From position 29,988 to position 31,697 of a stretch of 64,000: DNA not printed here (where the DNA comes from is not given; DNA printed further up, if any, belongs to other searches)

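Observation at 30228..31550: Uncharacterised eight-repeat (W-x-GG ... DG-x-IYGVP ... VLKID) putative propeller protein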

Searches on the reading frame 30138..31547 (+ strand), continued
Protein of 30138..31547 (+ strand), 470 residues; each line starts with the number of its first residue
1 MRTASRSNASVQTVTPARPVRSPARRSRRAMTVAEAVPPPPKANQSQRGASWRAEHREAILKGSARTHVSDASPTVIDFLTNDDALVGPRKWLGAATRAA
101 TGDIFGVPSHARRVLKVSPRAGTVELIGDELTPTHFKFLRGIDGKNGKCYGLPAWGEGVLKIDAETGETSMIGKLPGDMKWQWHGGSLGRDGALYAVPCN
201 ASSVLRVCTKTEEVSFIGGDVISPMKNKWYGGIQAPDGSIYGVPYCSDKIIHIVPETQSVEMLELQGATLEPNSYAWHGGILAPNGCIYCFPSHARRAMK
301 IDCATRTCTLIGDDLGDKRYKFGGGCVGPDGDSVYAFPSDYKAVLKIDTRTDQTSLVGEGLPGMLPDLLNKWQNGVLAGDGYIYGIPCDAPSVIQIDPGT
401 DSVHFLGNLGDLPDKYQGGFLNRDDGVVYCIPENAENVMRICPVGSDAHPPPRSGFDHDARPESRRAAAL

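Call 39: search_protein_families(library=pfam, proteins=[P0183, P0214, P0266, P0293, P0221, P0171, P0174, P0190, P0218, P0283], max_evalue=0.001)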
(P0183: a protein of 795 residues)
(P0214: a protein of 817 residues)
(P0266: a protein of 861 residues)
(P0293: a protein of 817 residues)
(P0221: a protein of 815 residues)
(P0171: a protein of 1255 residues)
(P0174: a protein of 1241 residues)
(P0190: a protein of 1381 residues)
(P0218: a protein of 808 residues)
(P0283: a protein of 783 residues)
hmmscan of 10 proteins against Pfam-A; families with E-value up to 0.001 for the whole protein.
P0183 (795 aa): 1 family
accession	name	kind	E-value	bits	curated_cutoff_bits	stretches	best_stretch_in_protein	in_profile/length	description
PF21959.2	DUF6923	-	5.2e-09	36.7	27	1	478-614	59-194/234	Repeat of unknown function (DUF6923)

P0214 (817 aa): 2 families
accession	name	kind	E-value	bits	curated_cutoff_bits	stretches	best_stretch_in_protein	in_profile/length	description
PF05721.19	PhyH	-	0.0002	22.2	22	1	149-295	69-211/213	Phytanoyl-CoA dioxygenase (PhyH)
PF21959.2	DUF6923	-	0.00093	19.5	27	0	511-658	59-206/234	Repeat of unknown function (DUF6923)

P0266 (861 aa): 0 families

P0293 (817 aa): 0 families

P0221 (815 aa): 4 families
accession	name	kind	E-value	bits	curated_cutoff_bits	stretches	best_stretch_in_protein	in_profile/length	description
PF21959.2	DUF6923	-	2e-10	41.3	27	1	398-553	37-182/234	Repeat of unknown function (DUF6923)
PF05711.17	TylF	-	3.5e-10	40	23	1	249-309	174-229/264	Macrocin-O-methyltransferase (TylF)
PF13578.12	Methyltransf_24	-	4.7e-09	37.5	26.3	1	184-308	1-104/105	Methyltransferase domain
PF18006.6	SepRS_C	-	0.00012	22.4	26.9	0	505-518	3-16/31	O-phosphoseryl-tRNA synthetase C-terminal domain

P0171 (1255 aa): 3 families
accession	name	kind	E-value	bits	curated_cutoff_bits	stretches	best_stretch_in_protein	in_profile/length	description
PF21959.2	DUF6923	-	1.8e-14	54.5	27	1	444-587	44-197/234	Repeat of unknown function (DUF6923)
PF00520.37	Ion_trans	-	2.1e-09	37.4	25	1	970-1145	57-239/241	Ion transport protein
PF18006.6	SepRS_C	-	2.7e-06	27.7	26.9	0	220-235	7-21/31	O-phosphoseryl-tRNA synthetase C-terminal domain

P0174 (1241 aa): 3 families
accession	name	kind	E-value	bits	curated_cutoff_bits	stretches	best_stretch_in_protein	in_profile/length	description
PF12571.13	Phage_tail_fib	-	6.5e-14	52.6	23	1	1-115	1-110/150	Phage tail-collar fibre protein, N-terminal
PF16819.11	DUF5074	-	3.2e-13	49.9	27.2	0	941-1050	117-221/353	Domain of unknown function (DUF5074)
PF13964.12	Kelch_6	-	7.1e-08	32.6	25.3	0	1153-1190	8-48/50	Kelch motif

P0190 (1381 aa): 2 families
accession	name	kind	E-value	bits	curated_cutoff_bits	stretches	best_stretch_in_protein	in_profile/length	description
PF21959.2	DUF6923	-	1.2e-29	104.2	27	2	717-842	39-170/234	Repeat of unknown function (DUF6923)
PF13964.12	Kelch_6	-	1.2e-05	25.6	25.3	0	271-310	3-48/50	Kelch motif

P0218 (808 aa): 2 families
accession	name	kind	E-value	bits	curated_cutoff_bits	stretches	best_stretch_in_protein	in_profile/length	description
PF01504.24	PIP5K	-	2.2e-30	106.3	27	2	476-665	13-167/288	Phosphatidylinositol-4-phosphate 5-Kinase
PF21959.2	DUF6923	-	2.9e-10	40.8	27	1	92-215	43-168/234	Repeat of unknown function (DUF6923)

P0283 (783 aa): 2 families
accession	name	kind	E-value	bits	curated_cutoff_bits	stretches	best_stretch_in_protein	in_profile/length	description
PF21959.2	DUF6923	-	1.7e-09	38.3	27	1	36-174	41-186/234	Repeat of unknown function (DUF6923)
PF18006.6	SepRS_C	-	0.00021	21.7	26.9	0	349-358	7-15/31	O-phosphoseryl-tRNA synthetase C-terminal domain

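Call 43: fold_search(model_id=the predicted structure, library=viral)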
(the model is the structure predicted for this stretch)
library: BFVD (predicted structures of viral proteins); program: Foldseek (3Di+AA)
matches with E <= 10: 687; with E <= 0.001: 265
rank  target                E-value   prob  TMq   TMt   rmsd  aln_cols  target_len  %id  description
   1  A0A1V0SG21            1.7e-25  1.00  0.57  0.44  25.5       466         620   21  Collagen triple helix repeat motif-containing protein [Hokovirus HKV1]
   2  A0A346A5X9            1.5e-19  1.00  0.48  0.22   7.6       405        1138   23  (no name in the UniProt tables at hand)
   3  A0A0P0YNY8            4.0e-15  1.00  0.51  0.18  10.3       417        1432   14  (no name in the UniProt tables at hand)
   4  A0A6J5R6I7            9.7e-13  1.00  0.40  0.23  28.6       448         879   15  Lactonase, 7-bladed beta propeller [uncultured Caudovirales phage]
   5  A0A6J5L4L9            1.5e-11  1.00  0.46  0.28   8.1       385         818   12  Uncharacterized protein [uncultured Caudovirales phage]
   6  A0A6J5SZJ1            1.5e-11  1.00  0.46  0.61   7.8       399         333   15  COG3391 Uncharacterized conserved protein [uncultured Caudovirales phage]
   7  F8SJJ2                7.8e-11  1.00  0.21  0.17  21.1       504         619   12  Uncharacterized protein 360 [Pseudomonas phage PhiPA3]
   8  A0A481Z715            2.9e-10  1.00  0.48  0.46  12.5       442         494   10  Uncharacterized protein [Pithovirus LCPAC104]
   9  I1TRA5                7.0e-10  1.00  0.35  0.47  10.6       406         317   13  Uncharacterized protein [Cronobacter phage CR3]
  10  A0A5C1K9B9            9.0e-10  1.00  0.28  0.22  24.5       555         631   11  Uncharacterized protein [Pseudomonas phage vB_PaeM_PS119XW]
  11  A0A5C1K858            1.6e-09  1.00  0.36  0.33   9.6       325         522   14  Uncharacterized protein [Pseudomonas phage vB_PaeM_PS119XW]
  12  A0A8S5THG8            2.1e-09  1.00  0.40  0.27  15.2       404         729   10  NHL protein [Myoviridae sp. ctIty1]
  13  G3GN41                2.6e-09  1.00  0.45  0.20  18.7       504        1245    9  (no name in the UniProt tables at hand)
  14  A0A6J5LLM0            2.7e-09  1.00  0.33  0.46  10.1       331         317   14  Uncharacterized protein [uncultured Caudovirales phage]
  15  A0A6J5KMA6            3.9e-09  1.00  0.29  0.19  14.3       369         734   10  Uncharacterized protein [uncultured Caudovirales phage]
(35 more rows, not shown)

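Call 45: list_cluster_members(proteins=[P0170, P0171, P0174, P0178, P0190, P0218, P0183, P0221, P0177, P0181])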
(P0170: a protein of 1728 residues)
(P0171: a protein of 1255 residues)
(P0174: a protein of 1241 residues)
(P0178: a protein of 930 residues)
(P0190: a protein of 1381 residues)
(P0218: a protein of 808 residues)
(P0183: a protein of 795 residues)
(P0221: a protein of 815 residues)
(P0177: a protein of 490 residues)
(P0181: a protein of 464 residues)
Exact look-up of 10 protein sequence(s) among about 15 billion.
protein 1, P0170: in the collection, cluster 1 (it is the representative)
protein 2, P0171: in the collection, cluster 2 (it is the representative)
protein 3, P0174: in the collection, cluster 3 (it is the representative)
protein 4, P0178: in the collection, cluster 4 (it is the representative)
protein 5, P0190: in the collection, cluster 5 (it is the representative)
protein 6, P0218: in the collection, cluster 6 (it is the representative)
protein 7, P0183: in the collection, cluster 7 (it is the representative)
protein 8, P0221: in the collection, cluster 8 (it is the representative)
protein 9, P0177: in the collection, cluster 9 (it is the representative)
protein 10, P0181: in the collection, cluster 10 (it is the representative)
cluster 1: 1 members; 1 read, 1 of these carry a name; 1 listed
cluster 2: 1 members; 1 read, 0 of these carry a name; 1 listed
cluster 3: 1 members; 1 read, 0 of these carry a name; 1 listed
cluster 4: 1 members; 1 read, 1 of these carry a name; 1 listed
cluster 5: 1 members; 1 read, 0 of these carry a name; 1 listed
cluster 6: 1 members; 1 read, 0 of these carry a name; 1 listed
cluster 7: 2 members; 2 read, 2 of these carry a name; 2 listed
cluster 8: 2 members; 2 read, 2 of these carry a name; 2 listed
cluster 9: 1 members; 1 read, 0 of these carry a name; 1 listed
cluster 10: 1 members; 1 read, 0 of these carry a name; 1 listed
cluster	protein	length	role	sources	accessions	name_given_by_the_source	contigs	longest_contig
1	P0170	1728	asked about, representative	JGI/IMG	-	streptogramin lyase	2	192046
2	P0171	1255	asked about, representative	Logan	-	-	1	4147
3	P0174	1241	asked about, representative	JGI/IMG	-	-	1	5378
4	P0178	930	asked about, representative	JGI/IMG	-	hypothetical protein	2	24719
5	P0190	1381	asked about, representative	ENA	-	-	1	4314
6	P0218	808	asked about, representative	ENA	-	-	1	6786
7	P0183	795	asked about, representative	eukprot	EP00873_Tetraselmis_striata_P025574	jgi/Tetstr1/445838/TSEL_033478.t1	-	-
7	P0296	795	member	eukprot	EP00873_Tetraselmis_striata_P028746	jgi/Tetstr1/449010/TSEL_036235.t1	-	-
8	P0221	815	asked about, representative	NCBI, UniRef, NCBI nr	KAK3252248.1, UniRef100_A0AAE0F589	hypothetical protein CYMTET_38440 [Cymbomonas tetramitiformis] | Uncharacterized protein n=1 Tax=Cymbomonas tetramitiformis TaxID=36881 ...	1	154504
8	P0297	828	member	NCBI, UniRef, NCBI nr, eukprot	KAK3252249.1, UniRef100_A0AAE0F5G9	hypothetical protein CYMTET_38440 [Cymbomonas tetramitiformis] | Uncharacterized protein n=1 Tax=Cymbomonas tetramitiformis TaxID=36881 ... | gene6437-7714_t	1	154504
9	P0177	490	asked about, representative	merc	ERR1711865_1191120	-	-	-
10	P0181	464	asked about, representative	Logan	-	-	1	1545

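Call 47: search_solved_structures(query=A1, max_evalue=1, show_alignments=3)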
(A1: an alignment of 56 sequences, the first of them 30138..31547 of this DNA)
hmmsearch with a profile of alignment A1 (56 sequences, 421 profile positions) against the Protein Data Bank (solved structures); distinct sequences matched with E-value up to 1: 3.
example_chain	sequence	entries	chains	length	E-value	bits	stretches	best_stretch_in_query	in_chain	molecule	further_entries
8pkr_A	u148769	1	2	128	0.34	12.2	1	274-339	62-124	non-specific serine/threonine protein kinase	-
1rwi_B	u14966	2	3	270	0.37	12.1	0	274-344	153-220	Serine/threonine-protein kinase pknD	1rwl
7djl_C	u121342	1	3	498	0.86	10.9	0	275-318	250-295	Protein SUPPRESSOR OF QUENCHING 1, chloroplastic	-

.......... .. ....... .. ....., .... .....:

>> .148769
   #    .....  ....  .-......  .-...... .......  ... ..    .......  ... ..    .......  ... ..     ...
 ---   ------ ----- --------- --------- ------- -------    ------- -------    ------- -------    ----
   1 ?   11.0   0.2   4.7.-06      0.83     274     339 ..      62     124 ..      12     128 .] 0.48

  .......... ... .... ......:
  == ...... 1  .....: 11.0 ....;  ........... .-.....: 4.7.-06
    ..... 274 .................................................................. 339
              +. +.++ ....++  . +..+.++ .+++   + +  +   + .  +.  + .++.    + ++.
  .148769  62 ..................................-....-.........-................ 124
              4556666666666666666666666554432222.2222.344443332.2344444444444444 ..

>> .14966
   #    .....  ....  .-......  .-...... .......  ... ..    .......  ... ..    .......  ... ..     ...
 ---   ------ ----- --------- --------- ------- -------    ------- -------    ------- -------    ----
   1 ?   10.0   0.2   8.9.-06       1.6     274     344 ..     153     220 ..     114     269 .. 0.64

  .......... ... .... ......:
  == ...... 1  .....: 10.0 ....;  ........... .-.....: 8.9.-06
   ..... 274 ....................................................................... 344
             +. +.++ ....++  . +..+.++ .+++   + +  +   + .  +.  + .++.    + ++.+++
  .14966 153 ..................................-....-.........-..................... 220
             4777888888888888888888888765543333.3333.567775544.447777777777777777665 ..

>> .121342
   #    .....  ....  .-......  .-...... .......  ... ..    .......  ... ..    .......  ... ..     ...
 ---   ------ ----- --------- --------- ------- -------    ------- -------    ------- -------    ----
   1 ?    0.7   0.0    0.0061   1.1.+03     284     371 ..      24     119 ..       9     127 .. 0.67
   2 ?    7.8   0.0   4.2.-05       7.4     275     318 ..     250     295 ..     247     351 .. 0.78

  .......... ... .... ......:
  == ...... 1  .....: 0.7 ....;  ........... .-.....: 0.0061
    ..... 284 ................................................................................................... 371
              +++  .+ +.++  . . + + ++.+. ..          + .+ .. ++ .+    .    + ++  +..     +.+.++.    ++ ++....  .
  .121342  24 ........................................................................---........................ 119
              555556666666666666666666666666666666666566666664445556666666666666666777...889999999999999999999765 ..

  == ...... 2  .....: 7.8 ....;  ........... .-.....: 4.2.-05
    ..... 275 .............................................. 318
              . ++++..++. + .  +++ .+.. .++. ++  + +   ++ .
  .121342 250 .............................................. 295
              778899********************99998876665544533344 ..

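Call 48: search_protein_families(library=phrogs, proteins=[window:30138-31547:+, P0174, P0015], max_evalue=0.01)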
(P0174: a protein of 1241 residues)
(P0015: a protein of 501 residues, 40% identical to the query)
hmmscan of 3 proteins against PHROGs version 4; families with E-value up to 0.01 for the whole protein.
window:30138-31547:+ (470 aa): 0 families

P0174 (1241 aa): 15 families
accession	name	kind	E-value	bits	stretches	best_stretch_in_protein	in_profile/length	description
phrog_1780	-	tail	2.2e-17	64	1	4-114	5-110/855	tail collar fiber protein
phrog_6202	-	tail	5e-13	50.1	1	1-112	1-107/636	tail fiber protein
phrog_2137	-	tail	2.6e-11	44.5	1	5-120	7-118/267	tail fiber protein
phrog_988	-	tail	3.3e-11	44.3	1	8-113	9-109/574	tail protein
phrog_30680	-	unknown function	1.5e-10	41.8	1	8-127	6-122/342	-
phrog_1162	-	tail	1.6e-10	41.6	1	5-113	6-109/354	tail fiber protein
phrog_327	-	tail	1.9e-10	41.7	1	5-112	8-110/618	tail protein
phrog_295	-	tail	9.4e-10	38.9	1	5-115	166-271/794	tail fiber protein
phrog_4618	-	tail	9.6e-10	38.7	1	6-113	6-108/413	tail collar fiber protein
phrog_11518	-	tail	5.3e-09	35.9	1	5-114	4-108/812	tail fiber protein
phrog_5181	-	unknown function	3.4e-08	33.3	1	5-132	5-128/763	-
phrog_3737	-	tail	4e-08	34.1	1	3-108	4-98/270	tail fiber protein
phrog_381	-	tail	2.3e-05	24.9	1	8-112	8-108/566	tail fiber protein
phrog_7032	-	tail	3.4e-05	23.1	1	1-114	1-109/866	tail fiber protein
phrog_27782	-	unknown function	0.00076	19.2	1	9-114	9-110/644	-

P0015 (501 aa): 0 families

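Call 64: find_encoding_contigs(protein=P0006, flank=7000, max_places=1)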
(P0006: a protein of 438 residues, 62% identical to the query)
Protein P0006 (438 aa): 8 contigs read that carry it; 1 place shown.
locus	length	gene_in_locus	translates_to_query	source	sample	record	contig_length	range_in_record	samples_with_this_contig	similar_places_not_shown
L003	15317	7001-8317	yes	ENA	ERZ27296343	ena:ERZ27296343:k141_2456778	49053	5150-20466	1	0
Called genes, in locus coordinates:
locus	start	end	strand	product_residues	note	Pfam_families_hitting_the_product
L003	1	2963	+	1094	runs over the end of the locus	PF14500:MMS19_N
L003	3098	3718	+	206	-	PF18345:zf_CCCH_4 (faint)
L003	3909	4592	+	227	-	PF03357:Snf7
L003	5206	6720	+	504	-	PF00561:Abhydrolase_1 (weak)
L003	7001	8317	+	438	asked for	PF21959:DUF6923 (faint)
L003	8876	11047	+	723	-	-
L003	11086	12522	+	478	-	PF01263:Aldose_epim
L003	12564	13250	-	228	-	PF13774:Longin, PF00957:Synaptobrevin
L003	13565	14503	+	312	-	PF04893:Yip1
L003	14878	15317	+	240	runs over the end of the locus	PF00293:NUDIX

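Call 65: find_encoding_contigs(protein=P0010, flank=7000, max_places=1)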
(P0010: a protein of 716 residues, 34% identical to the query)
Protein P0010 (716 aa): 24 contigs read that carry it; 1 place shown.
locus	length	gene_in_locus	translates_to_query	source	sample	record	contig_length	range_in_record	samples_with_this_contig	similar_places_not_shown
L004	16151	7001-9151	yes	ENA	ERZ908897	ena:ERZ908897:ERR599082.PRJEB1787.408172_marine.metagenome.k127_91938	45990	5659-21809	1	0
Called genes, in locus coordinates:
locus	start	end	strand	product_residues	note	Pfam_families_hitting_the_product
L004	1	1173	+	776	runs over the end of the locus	-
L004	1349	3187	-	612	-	PF03407:Nucleotid_trans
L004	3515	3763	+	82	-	-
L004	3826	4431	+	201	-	-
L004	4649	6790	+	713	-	PF00561:Abhydrolase_1 (faint), PF07819:PGAP1 (faint), PF12146:Hydrolase_4 (faint)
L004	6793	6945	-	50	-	-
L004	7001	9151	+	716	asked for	PF21959:DUF6923 (faint)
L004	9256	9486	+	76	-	-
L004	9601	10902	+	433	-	PF00459:Inositol_P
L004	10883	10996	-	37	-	-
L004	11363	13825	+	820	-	-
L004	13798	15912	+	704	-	PF01263:Aldose_epim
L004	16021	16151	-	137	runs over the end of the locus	PF00957:Synaptobrevin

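Call 66: find_encoding_contigs(protein=P0021, flank=7000, max_places=1)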
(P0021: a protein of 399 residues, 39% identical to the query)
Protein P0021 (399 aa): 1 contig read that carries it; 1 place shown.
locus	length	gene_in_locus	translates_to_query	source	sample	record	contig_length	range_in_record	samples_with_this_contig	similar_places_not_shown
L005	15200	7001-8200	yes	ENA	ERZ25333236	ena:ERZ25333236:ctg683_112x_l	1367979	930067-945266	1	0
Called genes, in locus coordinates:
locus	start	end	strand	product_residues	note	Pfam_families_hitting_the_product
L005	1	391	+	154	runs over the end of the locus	-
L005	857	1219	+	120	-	-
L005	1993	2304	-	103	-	-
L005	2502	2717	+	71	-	-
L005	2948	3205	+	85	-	-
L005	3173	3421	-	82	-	-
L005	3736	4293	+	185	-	-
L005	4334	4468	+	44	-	-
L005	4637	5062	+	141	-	-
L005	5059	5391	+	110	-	-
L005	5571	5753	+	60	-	-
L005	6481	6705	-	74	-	-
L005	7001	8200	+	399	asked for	PF21959:DUF6923 (faint)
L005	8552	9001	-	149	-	-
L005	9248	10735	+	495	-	-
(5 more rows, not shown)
